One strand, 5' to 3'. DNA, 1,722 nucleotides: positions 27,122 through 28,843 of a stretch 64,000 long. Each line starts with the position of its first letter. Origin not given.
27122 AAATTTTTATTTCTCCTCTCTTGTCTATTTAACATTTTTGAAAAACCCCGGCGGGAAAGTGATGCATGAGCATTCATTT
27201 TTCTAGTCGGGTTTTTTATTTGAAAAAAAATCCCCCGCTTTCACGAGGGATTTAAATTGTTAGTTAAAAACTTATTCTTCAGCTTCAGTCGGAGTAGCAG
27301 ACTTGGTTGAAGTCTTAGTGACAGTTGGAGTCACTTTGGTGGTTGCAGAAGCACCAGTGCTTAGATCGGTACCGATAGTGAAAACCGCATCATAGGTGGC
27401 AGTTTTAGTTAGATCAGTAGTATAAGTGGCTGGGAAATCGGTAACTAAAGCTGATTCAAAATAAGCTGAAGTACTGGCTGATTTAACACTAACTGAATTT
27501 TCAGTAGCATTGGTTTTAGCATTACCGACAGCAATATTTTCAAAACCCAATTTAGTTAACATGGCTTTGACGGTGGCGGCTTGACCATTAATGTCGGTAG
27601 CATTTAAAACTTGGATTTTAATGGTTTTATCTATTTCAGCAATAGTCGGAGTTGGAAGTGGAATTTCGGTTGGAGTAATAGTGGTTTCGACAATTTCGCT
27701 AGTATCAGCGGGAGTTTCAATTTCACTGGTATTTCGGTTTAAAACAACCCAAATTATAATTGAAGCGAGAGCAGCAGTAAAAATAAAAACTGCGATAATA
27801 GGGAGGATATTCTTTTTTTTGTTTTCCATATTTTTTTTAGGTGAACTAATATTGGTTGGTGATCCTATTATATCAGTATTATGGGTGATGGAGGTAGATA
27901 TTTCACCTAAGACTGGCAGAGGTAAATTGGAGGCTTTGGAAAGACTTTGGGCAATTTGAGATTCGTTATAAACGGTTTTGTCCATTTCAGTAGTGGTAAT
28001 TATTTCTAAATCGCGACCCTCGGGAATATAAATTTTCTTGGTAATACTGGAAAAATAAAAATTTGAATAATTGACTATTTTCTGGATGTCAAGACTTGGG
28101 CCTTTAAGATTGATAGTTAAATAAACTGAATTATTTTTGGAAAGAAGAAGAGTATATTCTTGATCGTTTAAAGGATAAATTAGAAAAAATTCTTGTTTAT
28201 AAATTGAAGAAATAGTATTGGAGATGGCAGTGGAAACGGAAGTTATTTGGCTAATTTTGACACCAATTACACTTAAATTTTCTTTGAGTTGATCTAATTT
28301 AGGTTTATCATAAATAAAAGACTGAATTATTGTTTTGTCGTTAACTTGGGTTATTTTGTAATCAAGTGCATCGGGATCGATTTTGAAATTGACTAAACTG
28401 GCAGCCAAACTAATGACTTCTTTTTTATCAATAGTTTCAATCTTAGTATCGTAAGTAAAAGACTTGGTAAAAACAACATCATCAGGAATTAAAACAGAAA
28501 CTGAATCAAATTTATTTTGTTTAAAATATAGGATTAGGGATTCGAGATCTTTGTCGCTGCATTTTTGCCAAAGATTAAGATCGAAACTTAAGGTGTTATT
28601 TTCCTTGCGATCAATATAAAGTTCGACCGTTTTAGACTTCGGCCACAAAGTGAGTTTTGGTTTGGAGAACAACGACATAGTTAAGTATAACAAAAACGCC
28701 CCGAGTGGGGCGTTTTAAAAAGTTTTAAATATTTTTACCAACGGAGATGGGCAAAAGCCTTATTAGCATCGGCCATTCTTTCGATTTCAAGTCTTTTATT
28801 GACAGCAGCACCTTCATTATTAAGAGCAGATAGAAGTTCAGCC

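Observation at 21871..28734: ~6.8 kb island splits the str operon between rpsG and fusA: rhamnose pathway, HExxH protein, FAD oxidoreductase, LytR_C protein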

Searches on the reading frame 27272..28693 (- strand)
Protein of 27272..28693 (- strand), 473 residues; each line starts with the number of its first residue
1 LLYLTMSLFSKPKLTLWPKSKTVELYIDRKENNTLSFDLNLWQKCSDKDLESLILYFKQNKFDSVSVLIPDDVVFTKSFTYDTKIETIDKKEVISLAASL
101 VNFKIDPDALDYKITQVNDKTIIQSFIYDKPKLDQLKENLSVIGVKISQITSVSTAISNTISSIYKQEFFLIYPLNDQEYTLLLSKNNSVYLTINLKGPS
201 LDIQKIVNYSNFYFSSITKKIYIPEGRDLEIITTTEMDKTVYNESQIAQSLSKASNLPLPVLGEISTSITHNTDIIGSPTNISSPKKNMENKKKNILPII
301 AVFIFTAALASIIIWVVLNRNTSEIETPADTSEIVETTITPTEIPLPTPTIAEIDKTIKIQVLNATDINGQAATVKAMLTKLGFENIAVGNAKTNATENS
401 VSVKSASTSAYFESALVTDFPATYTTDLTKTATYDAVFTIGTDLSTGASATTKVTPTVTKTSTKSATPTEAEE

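Call 3: search_protein_families(library=pfam, proteins=[window:27272-28693:-], max_evalue=0.01)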
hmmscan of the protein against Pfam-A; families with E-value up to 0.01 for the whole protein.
window:27272-28693:- (473 aa): 1 family
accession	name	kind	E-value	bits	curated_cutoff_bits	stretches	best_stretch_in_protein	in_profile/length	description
PF13399.11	LytR_C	-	3.7e-08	34.6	22.2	1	357-442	1-84/86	LytR cell envelope-related transcriptional attenuator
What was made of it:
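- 27272..28678 (-): Single-pass membrane protein of 468 aa. Cytoplasmic actin-like domain (res 1-263), TM helix (about 292-315), Thr/Pro-rich linker, extracytoplasmic LytR_C domain (about 355-435), disordered Thr-rich tail. PF13399, 34.6 bits (call 3).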

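Call 4: search_protein_families(library=ncbifam, proteins=[window:27272-28693:-], max_evalue=0.01)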
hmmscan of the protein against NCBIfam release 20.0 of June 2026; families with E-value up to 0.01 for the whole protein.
window:27272-28693:- (473 aa): 2 families
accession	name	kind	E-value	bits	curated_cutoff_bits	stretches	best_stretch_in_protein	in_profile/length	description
NF035953.1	integrity_Cei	equivalog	4.6e-08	33.1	150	1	291-390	7-115/212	envelope integrity protein Cei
NF003126.0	PRK04046.1-1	equivalog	0.0057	16.2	283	1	88-186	35-129/223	translation initiation factor IF-6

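Call 18: search_solved_structures(query=window:27272-28693:-, max_evalue=10)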
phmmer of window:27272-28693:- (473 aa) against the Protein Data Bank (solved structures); distinct sequences matched with E-value up to 10: 2.
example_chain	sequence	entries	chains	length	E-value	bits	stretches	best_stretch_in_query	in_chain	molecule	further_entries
9pro_z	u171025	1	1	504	0.23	13.5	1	364-442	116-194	PSMD5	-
6q10_A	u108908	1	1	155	0.5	12.4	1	347-395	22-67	MymaA.19257.a.B3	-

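Call 25: find_homologous_proteins(query=window:27272-28693:-)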
Query window:27272-28693:- (473 aa): 315 proteins with E <= 0.001 among 8000 candidates; the best 120 are listed.
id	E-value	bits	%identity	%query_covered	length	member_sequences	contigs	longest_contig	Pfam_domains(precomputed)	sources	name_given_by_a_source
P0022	3.0e-289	977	100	99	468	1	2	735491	PF13399.12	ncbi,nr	ncbi:MAG: LytR C-terminal domain-containing protein [Candidatus Shapirobacteria bacterium]|nr:LytR C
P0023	9.4e-269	909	94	98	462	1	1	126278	PF13399.12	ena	-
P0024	6.3e-267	903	92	98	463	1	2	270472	PF13399.12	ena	-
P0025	1.4e-261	886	91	98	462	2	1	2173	PF13399.12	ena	-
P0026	3.3e-258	874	90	98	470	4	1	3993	PF13399.12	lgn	-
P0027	3.6e-258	874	89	99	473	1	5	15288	PF13399.12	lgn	-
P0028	4.7e-257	871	91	98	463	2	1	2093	PF13399.12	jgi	-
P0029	1.3e-254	863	87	99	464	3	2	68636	PF13399.12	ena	-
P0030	5.0e-252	854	87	99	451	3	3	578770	PF13399.12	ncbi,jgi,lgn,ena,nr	ncbi:MAG TPA: LytR C-terminal domain-containing protein [Candidatus Woesebacteria bacterium]|nr:LytR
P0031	5.5e-249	844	88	94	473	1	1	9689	PF13399.12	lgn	-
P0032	7.9e-248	840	86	98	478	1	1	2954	PF13399.12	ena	-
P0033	1.0e-246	837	86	98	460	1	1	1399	PF13399.12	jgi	jgi:hypothetical protein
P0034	2.8e-242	822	83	98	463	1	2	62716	PF13399.12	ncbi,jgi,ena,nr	ncbi:MAG: LytR C-terminal domain-containing protein [Candidatus Shapirobacteria bacterium]|jgi:hypot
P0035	1.9e-241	819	88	93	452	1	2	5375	PF13399.12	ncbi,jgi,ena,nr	ncbi:MAG: LytR C-terminal domain-containing protein [Candidatus Shapirobacteria bacterium]|nr:LytR C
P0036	3.6e-241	818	87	93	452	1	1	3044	PF13399.12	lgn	-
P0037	5.9e-240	814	82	99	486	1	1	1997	PF13399.12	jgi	jgi:hypothetical protein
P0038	3.6e-239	812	83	98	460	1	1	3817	PF13399.12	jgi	-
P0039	9.2e-239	810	83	99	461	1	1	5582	PF13399.12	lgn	-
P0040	3.5e-235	799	81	99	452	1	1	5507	PF13399.12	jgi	-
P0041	3.4e-233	792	80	99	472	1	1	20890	PF13399.12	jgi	jgi:hypothetical protein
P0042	5.5e-233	791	81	99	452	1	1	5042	PF13399.12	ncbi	-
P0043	4.9e-232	788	84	95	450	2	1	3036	PF13399.12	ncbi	-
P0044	5.8e-232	788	81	98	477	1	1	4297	PF13399.12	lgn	-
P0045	2.3e-228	776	79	99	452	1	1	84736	PF13399.12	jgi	jgi:LytR cell envelope-related transcriptional attenuator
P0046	9.1e-228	774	79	98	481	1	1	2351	PF13399.12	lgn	-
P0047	4.0e-227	772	78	98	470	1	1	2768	PF13399.12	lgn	-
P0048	4.2e-226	769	79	98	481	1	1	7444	PF13399.12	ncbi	-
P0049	1.2e-225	767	77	99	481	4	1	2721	PF13399.12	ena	-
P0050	4.1e-224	762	77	98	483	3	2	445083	PF13399.12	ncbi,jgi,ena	ncbi:MAG: LytR C-terminal domain-containing protein [Candidatus Shapirobacteria bacterium]|jgi:hypot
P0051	3.6e-222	756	75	99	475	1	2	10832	PF13399.12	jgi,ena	-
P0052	1.2e-221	754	75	99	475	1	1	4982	PF13399.12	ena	-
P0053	3.5e-221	753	78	98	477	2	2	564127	PF13399.12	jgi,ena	-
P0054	7.6e-220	748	77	97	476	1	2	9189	PF13399.12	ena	-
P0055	1.9e-219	747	73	99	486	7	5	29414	PF13399.12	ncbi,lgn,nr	ncbi:MAG: LytR C-terminal domain-containing protein [Candidatus Shapirobacteria bacterium]|nr:LytR C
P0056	2.9e-219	746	78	93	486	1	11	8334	PF13399.12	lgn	-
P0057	1.7e-218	744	75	99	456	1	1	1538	PF13399.12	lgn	-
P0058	2.7e-218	743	78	93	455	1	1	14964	PF13399.12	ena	-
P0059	3.2e-218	743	77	99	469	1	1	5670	PF13399.12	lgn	-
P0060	3.7e-218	743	77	93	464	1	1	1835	PF13399.12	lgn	-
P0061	4.3e-218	742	73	99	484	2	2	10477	PF13399.12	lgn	-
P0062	5.8e-218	742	73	99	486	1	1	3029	PF13399.12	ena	-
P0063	3.0e-217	740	77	98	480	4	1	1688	PF13399.12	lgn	-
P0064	3.1e-215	733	73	99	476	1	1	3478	PF13399.12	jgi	-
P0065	8.7e-214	728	75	99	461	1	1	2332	PF13399.12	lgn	-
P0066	3.3e-210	716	73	99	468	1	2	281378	PF13399.12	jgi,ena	-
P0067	5.9e-208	709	74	99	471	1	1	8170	PF13399.12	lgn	-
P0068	2.0e-206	704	71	99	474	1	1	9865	PF13399.12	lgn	-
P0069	2.9e-206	703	73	99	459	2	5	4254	PF13399.12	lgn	-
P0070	3.5e-204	697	71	98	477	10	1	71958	PF13399.12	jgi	-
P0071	9.9e-204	695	73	99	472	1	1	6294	PF13399.12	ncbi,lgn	-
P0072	1.8e-203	694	71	99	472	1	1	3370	PF13399.12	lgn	-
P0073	9.7e-202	688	72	99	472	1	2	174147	PF13399.12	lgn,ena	-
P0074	9.9e-202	688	72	96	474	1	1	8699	PF13399.12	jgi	-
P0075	3.9e-197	673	70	95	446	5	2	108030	PF13399.12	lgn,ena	-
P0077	6.2e-178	610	68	94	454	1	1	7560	PF13399.12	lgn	-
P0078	1.3e-173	596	64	99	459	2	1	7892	PF13399.12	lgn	-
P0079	4.4e-171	587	63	95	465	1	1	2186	PF13399.12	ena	-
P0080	5.2e-169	581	64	98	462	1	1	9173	PF13399.12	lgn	-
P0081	2.0e-167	575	65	94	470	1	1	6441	PF13399.12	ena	-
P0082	1.8e-166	572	64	96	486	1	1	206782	PF13399.12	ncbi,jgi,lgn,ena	ncbi:MAG: LytR C-terminal domain-containing protein [Candidatus Shapirobacteria bacterium]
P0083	1.1e-165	570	61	95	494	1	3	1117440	PF13399.12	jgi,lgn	jgi:hypothetical protein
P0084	2.1e-165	569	63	99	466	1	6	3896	PF13399.12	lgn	-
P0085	2.5e-165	569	62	93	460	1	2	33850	PF13399.12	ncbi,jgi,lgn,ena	ncbi:MAG: LytR C-terminal domain-containing protein [Candidatus Shapirobacteria bacterium]|jgi:hypot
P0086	3.5e-165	568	60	98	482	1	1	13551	PF13399.12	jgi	jgi:hypothetical protein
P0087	5.4e-165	567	61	99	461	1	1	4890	PF13399.12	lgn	-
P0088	1.3e-164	566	70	80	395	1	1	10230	PF13399.12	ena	-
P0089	1.3e-164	566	61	98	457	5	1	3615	PF13399.12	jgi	-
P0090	2.1e-164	566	59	97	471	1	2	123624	PF13399.12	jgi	jgi:uncharacterized protein YoxC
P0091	3.3e-163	562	62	97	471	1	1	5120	PF13399.12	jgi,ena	-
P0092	1.9e-162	559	61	99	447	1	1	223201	PF13399.12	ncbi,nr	ncbi:MAG: LytR C-terminal domain-containing protein [Candidatus Shapirobacteria bacterium]|nr:LytR C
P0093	2.0e-162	559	59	99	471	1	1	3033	PF13399.12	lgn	-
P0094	3.5e-162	558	80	69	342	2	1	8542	PF13399.12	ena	-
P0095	8.1e-162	557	60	99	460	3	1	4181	PF13399.12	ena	-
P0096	8.4e-162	557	59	98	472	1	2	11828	PF13399.12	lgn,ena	-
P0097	2.3e-161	556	60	99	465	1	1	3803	PF13399.12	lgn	-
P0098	3.8e-161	555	60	99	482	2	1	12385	PF13399.12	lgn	-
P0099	1.2e-160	553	60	94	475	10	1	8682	PF13399.12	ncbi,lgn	-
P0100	1.2e-160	553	59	95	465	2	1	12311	PF13399.12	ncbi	-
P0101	1.5e-160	553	60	99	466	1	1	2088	PF13399.12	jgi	jgi:hypothetical protein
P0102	5.7e-160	551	61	94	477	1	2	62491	PF13399.12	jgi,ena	-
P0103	7.6e-160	550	57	98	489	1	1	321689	PF13399.12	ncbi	-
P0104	4.0e-159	548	59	96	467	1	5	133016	PF13399.12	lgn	-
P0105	8.6e-159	547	61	96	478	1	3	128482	PF13399.12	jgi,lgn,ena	-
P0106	2.6e-158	545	57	99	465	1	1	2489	PF13399.12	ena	-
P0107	2.9e-158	545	60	99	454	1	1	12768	PF13399.12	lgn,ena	-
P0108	3.3e-158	545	58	97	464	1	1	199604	PF13399.12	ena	-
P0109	3.8e-158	545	57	99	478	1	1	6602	PF13399.12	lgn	-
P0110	4.6e-158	545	58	99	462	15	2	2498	PF13399.12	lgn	-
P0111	1.6e-157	543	58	96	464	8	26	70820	PF13399.12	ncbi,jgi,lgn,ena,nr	ncbi:MAG TPA: LytR C-terminal domain-containing protein [Candidatus Woesebacteria bacterium]|nr:LytR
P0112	2.9e-157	542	58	99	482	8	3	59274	PF13399.12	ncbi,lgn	-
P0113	3.4e-157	542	61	93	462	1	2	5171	PF13399.12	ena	-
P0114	8.0e-157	541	59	97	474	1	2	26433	PF13399.12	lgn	-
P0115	9.8e-157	540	60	96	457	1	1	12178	PF13399.12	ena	-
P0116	1.0e-156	540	58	99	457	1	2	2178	PF13399.12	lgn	-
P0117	1.3e-156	540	59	96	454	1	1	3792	PF13399.12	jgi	jgi:hypothetical protein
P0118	1.5e-156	540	58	99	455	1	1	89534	PF13399.12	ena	-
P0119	1.7e-156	539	59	99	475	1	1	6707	PF13399.12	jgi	-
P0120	3.8e-156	538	58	99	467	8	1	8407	PF13399.12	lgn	-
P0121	1.3e-155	536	57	99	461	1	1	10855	PF13399.12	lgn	-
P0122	3.5e-155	535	59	94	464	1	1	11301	PF13399.12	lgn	-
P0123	3.8e-154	532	57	99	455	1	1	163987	PF13399.12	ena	-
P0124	3.9e-154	532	57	98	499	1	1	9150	PF13399.12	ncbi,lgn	ncbi:MAG TPA: LytR C-terminal domain-containing protein [Patescibacteria group bacterium]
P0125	6.2e-154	531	57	99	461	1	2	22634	PF13399.12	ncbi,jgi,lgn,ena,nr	ncbi:MAG: LytR C-terminal domain-containing protein [Candidatus Shapirobacteria bacterium]|jgi:hypot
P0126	8.0e-154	531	56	98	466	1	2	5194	PF13399.12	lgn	-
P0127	6.7e-153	528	58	98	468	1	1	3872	PF13399.12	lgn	-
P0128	1.2e-152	527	57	93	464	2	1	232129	PF13399.12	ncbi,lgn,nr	ncbi:MAG: LytR C-terminal domain-containing protein [Candidatus Shapirobacteria bacterium]|nr:LytR C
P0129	1.9e-152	526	58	94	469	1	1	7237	PF13399.12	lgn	-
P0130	2.4e-152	526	57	99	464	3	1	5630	PF13399.12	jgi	-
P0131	3.3e-152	525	59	98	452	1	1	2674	PF13399.12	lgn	-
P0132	3.8e-152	525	59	93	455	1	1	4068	PF13399.12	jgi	-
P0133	5.5e-152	525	58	94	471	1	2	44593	PF13399.12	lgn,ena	-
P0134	1.0e-151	524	56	99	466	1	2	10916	PF13399.12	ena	-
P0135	7.4e-151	521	59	93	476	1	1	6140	PF13399.12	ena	-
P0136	2.2e-150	519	56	99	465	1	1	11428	PF13399.12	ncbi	-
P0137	4.6e-150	518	57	96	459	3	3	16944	PF13399.12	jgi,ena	-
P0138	4.8e-150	518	56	99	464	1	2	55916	PF13399.12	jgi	-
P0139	6.5e-150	518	58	93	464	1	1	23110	PF13399.12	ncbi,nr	ncbi:MAG: LytR C-terminal domain-containing protein [Candidatus Shapirobacteria bacterium]|nr:LytR C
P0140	1.0e-149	517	53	99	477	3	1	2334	PF13399.12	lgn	-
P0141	1.1e-149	517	57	93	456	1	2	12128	PF13399.12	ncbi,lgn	-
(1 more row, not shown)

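Call 39: predict_structure(alignment_id=A2)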
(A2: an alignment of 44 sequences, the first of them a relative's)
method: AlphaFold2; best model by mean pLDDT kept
length: 468 residues; sequences in the alignment: 44
mean_pLDDT: 78.3   pTM: 0.56
mean pLDDT of the five models: 78.3, 77.2, 75.9, 75.5, 74.8
residues with pLDDT >= 90: 239; 70-90: 110; 50-70: 28; < 50: 91
segments of 3 or more residues with pLDDT < 50: 1-3, 264-293, 315-345, 443-468
pLDDT, mean of each block of 10 residues (from residue 1): 66 94 86 95 95 92 93 91 92 87 92 89 94 95 94 93 94 92 93 92 90 95 91 95 90 92 41 32 35 51 61 49 32 41 58 93 85 91 90 91 89 87 88 89 37 30 33
secondary structure, 60 per line:
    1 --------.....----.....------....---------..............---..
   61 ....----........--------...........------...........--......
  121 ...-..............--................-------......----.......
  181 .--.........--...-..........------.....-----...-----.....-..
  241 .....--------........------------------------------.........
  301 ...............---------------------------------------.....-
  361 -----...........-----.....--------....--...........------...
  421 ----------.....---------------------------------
elements in order: E9-13 E18-22 E29-32 H42-55 E59-64 E69-76 H85-95 E105-112 E115-123 H125-138 E141-147 H148-156 E164-169 E174-181 E184-192 E195-197 H199-208 E215-219 E225-227 E233-237 H239-245 H254-261 H292-315 E355-359 H366-376 E382-386 E395-398 H401-411 E418-420 E431-435
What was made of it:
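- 27272..28678 (-): AF2 model with pLDDT above 90 for both domains (call 39).
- On LytR_C-only envelope proteins (VirR/Cei type): PF13399, 34.6 bits against 22.2, at residues 357-442 after the TM helix (calls 3, 39).
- On GspL / PilM assembly-platform proteins: The model has pLDDT above 90 (call 39).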

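Call 42: fold_search(model_id=the predicted structure, library=pdb)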
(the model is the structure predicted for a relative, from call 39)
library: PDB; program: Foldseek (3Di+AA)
matches with E <= 10: 1460; with E <= 0.001: 137
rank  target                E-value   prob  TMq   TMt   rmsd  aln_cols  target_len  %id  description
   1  5eq6_A                1.5e-12  1.00  0.30  0.37  11.8       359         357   11  Pseudomonas aeruginosa PilM bound to AMP-PNP (released 2016-04-27)
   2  5eoy_B                2.1e-12  1.00  0.30  0.37  10.9       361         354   12  Pseudomonas aeruginosa SeMet-PilM bound to ADP (released 2016-04-27)
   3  5eox_B                2.6e-12  1.00  0.28  0.35  11.5       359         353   11  Pseudomonas aeruginosa PilM bound to ADP (released 2016-04-27)
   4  5eox_A                3.9e-12  1.00  0.29  0.36  11.0       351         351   12  Pseudomonas aeruginosa PilM bound to ADP (released 2016-04-27)
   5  5eoy_A                4.7e-12  1.00  0.29  0.36  10.7       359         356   12  Pseudomonas aeruginosa SeMet-PilM bound to ADP (released 2016-04-27)
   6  5eq6_B                1.2e-11  1.00  0.30  0.37  10.6       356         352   11  Pseudomonas aeruginosa PilM bound to AMP-PNP (released 2016-04-27)
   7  5eou_B                2.0e-11  1.00  0.34  0.43   9.7       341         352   12  Pseudomonas aeruginosa PilM:PilN1-12 bound to ATP (released 2016-04-27)
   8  5eou_A                3.4e-11  1.00  0.31  0.41  10.2       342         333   12  Pseudomonas aeruginosa PilM:PilN1-12 bound to ATP (released 2016-04-27)
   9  3wt0_D                5.8e-10  1.00  0.25  0.30   8.2       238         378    8  Crystal Structure Analysis of Cell Division Protein (released 2015-04-29)
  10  3wqu_B                6.5e-10  1.00  0.26  0.32   8.3       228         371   10  Staphylococcus aureus FtsA complexed with ATP (released 2014-10-08)
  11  2ych_A                1.0e-09  1.00  0.34  0.45   8.7       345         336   11  PilM-PilN type IV pilus biogenesis complex (released 2011-05-11)
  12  3wqt_C                1.5e-09  1.00  0.27  0.33   8.2       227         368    7  Staphylococcus aureus FtsA complexed with AMPPNP (released 2014-10-08)
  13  3jc8_Ma               1.5e-09  1.00  0.34  0.43  11.5       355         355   10  Architectural model of the type IVa pilus machine in a piliated state (released 2016-03-16)
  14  3wt0_C                3.5e-09  1.00  0.25  0.31   7.7       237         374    8  Crystal Structure Analysis of Cell Division Protein (released 2015-04-29)
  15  7q6i_D                3.7e-09  1.00  0.26  0.32   7.8       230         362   10  Vibrio maritimus FtsA 1-396 ATP and FtsN 1-29, bent tetramers in double filament arrangement (released 2022-09-21)
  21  1yf5                  9.8e-09  1.00  0.33  0.57   6.4       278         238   12  Cyto-Epsl: The Cytoplasmic Domain Of Epsl, An Inner Membrane Component Of The Type II Secretion System Of Vibrio Cholera (released 2005-05-03)
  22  3wqu_D                1.1e-08  1.00  0.25  0.31   8.5       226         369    8  Staphylococcus aureus FtsA complexed with ATP (released 2014-10-08)
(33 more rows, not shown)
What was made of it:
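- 27272..28678 (-): Foldseek hits: PilM 5eq6 E 1.5e-12, FtsA, cyto-EpsL/GspL 1yf5 TMt 0.57 (call 42).
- On LCP (LytR-CpsA-Psr) glycopolymer ligases: The N-terminal domain is an actin-like fold (call 42).
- On GspL / PilM assembly-platform proteins: Foldseek: PilM 5eq6 E 1.5e-12, FtsA 3wqu E 6.5e-10, cyto-EpsL 1yf5 E 9.8e-9 with TMt 0.57 (call 42).
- Closest known: GspL of type II secretion, and PilM. Same: Foldseek gives PilM E 1.5e-12 and cyto-EpsL TMt 0.57 (call 42).
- AF2 model plus Foldseek hits to PilM, FtsA and cyto-GspL (calls 39, 42).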

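Call 54: search_protein_families(library=padloc, proteins=[window:27272-28693:-], max_evalue=0.1)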
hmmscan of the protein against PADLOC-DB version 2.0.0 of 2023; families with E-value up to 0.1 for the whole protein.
window:27272-28693:- (473 aa): 0 families

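Call 77: search_solved_structures(query=A2, max_evalue=1)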
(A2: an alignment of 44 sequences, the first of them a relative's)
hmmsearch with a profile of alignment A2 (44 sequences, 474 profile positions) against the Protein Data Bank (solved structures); distinct sequences matched with E-value up to 1: 2.
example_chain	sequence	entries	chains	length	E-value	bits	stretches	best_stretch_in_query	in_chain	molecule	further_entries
6q10_A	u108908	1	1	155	0.024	16.6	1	353-388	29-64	MymaA.19257.a.B3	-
2m5y_A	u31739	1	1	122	0.52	12.2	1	327-388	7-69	Putative tuberculin related peptide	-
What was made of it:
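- On GspL / PilM assembly-platform proteins: No PDB sequence hit (calls 18, 77).
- Closest known: GspL of type II secretion, and PilM. Different: No sequence-level match to PilM or GspL families (calls 3, 4, 18, 77).
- Closest known: LytR_C-only envelope proteins VirR. Same: There is a weak Cei match over the TM and LytR_C region (call 4), and weak PDB matches to 6q10 and 2m5y (call 77).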
